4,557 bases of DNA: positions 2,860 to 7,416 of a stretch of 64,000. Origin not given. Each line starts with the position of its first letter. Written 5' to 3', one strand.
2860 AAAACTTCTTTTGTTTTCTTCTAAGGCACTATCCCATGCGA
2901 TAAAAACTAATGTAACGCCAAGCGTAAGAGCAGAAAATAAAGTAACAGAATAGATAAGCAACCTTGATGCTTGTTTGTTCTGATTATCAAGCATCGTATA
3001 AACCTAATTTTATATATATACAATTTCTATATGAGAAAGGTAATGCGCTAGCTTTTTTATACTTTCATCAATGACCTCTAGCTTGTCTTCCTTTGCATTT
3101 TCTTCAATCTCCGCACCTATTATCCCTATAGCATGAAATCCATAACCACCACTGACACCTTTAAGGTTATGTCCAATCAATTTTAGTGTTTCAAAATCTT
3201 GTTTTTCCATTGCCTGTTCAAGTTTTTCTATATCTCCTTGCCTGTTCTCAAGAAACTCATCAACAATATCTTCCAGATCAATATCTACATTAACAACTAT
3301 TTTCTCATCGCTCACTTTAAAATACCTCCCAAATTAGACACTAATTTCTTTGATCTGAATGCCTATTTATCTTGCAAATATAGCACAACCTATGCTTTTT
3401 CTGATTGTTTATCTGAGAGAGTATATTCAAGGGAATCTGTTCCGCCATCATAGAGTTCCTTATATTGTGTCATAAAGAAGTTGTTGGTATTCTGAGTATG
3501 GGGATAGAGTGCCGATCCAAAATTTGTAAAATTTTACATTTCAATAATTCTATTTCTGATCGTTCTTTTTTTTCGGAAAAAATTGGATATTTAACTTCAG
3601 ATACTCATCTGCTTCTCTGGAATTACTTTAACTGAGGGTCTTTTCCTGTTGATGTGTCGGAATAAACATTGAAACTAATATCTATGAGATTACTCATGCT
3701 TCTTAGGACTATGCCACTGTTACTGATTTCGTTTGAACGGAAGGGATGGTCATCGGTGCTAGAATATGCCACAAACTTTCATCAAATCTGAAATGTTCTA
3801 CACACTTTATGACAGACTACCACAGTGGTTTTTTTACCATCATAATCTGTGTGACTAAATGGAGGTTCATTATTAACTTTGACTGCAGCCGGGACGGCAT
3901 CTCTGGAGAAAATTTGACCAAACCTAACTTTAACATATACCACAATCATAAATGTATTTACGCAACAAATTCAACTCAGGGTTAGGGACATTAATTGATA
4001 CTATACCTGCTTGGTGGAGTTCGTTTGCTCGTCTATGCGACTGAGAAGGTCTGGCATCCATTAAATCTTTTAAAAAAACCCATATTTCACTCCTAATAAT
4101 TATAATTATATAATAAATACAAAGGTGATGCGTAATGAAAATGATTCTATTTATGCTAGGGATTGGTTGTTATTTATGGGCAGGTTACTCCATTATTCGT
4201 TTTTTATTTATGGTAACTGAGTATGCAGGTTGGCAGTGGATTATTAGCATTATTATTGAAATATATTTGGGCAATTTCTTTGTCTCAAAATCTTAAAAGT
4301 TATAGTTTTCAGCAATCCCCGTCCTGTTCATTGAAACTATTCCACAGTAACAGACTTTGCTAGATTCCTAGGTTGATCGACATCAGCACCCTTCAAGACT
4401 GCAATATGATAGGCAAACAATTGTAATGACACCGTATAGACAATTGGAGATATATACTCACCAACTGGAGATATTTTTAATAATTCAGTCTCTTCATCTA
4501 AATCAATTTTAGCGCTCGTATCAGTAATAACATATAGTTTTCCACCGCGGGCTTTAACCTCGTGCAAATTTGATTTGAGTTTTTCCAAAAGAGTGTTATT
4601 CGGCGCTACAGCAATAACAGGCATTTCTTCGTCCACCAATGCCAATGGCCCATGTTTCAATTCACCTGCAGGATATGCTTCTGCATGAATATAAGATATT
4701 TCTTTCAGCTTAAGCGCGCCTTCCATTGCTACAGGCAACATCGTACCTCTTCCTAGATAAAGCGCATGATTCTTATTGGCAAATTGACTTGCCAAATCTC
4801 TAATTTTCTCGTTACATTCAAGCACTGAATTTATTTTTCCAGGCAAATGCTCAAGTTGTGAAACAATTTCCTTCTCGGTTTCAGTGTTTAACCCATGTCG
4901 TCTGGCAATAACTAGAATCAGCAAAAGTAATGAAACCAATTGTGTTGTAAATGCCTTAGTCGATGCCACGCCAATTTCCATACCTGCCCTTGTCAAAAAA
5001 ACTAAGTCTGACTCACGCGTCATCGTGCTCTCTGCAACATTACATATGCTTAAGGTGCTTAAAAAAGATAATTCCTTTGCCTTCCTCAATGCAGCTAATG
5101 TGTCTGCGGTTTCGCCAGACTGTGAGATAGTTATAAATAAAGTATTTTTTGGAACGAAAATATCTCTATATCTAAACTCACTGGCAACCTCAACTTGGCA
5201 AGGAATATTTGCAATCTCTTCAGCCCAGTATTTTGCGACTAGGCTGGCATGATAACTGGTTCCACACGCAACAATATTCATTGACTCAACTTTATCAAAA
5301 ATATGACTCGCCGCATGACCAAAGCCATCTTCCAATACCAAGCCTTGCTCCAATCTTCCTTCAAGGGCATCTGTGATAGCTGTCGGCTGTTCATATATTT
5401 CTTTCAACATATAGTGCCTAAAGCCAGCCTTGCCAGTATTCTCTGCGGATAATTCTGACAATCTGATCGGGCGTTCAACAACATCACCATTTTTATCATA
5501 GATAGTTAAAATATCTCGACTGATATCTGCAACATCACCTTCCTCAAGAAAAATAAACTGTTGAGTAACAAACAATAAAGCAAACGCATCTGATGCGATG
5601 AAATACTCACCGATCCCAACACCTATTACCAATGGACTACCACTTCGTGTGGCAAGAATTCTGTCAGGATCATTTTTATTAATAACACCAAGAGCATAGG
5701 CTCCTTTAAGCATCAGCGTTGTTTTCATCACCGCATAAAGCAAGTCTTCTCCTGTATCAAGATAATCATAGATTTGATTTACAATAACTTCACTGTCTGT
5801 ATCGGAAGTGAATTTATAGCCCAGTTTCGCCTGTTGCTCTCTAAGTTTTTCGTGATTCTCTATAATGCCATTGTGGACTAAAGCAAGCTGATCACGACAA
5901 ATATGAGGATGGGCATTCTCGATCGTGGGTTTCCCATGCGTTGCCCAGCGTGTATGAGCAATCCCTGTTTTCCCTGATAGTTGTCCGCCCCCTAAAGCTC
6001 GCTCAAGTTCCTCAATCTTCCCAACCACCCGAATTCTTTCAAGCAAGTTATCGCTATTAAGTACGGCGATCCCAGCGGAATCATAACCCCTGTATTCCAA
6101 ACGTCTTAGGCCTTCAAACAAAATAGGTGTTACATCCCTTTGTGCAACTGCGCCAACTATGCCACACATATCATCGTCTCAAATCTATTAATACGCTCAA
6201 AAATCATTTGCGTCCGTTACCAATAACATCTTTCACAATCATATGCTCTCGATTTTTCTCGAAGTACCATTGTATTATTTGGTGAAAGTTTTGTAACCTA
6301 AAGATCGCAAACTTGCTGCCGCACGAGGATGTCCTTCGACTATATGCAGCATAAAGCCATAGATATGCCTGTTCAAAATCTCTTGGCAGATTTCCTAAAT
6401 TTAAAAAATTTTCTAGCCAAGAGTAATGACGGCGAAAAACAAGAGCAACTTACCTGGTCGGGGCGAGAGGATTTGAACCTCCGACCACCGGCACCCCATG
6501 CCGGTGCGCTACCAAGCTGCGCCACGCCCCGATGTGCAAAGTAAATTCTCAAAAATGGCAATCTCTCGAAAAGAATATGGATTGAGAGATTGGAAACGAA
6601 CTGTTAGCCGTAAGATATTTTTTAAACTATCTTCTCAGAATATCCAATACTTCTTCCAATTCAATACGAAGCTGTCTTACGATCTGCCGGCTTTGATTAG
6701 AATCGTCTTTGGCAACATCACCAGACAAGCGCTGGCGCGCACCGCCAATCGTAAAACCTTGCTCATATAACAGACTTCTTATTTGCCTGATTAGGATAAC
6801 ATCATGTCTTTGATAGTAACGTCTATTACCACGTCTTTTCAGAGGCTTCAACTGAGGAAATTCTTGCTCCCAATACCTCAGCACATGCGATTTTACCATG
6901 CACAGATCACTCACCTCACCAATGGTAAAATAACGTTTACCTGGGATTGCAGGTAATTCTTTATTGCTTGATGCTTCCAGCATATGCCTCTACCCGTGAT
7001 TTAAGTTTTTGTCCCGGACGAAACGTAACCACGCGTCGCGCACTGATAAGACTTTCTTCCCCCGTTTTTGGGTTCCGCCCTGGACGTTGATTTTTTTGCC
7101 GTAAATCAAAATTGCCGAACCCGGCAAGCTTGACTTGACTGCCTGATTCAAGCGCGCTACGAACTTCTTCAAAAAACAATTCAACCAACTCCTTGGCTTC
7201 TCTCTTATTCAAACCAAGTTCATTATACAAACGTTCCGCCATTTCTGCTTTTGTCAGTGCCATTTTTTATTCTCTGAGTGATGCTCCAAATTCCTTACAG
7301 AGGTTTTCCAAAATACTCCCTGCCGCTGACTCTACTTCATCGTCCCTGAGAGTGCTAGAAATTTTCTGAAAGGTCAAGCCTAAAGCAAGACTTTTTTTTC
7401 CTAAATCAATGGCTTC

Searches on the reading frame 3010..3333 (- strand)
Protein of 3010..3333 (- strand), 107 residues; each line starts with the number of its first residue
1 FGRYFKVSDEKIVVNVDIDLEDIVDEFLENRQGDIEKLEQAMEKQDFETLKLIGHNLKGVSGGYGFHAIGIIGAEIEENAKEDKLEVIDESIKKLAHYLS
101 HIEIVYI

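Call 15: search_protein_families(library=pfam, max_evalue=0.01, proteins=[window:3010-3333:-])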
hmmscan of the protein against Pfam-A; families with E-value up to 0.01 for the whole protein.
window:3010-3333:- (107 aa): 1 family
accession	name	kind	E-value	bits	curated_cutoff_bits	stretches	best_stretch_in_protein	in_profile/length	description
PF01627.28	Hpt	-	1.5e-09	38.4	24.6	1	22-100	1-79/84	Hpt domain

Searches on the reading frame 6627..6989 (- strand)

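Call 15: search_protein_families(library=pfam, max_evalue=0.01, proteins=[window:6627-6989:-])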
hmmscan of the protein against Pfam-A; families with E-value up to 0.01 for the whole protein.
window:6627-6989:- (120 aa): 2 families
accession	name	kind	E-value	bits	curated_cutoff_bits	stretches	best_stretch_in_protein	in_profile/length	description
PF13411.12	MerR_1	-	2.7e-18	66.3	21.6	1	21-89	1-67/69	MerR HTH family regulatory protein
PF00376.29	MerR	-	1.2e-08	35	28.2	1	22-59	1-38/38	MerR family regulatory protein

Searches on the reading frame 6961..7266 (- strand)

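Call 15: search_protein_families(library=pfam, max_evalue=0.01, proteins=[window:6961-7266:-])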
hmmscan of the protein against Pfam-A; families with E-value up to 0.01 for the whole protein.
window:6961-7266:- (101 aa): 3 families
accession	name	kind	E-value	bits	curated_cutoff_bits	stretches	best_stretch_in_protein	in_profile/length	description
PF00216.26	Bac_DNA_binding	-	2.9e-30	104.8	22.4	1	4-92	1-89/90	Bacterial DNA-binding protein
PF18291.6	HU-HIG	-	4.8e-07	30.3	26.2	1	4-93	32-119/125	HU domain fused to wHTH, Ig, or Glycine-rich motif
PF18175.6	HU-CCDC81_bac_2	-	0.0018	18.6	35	1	15-59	9-53/70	CCDC81-like prokaryotic HU domain 2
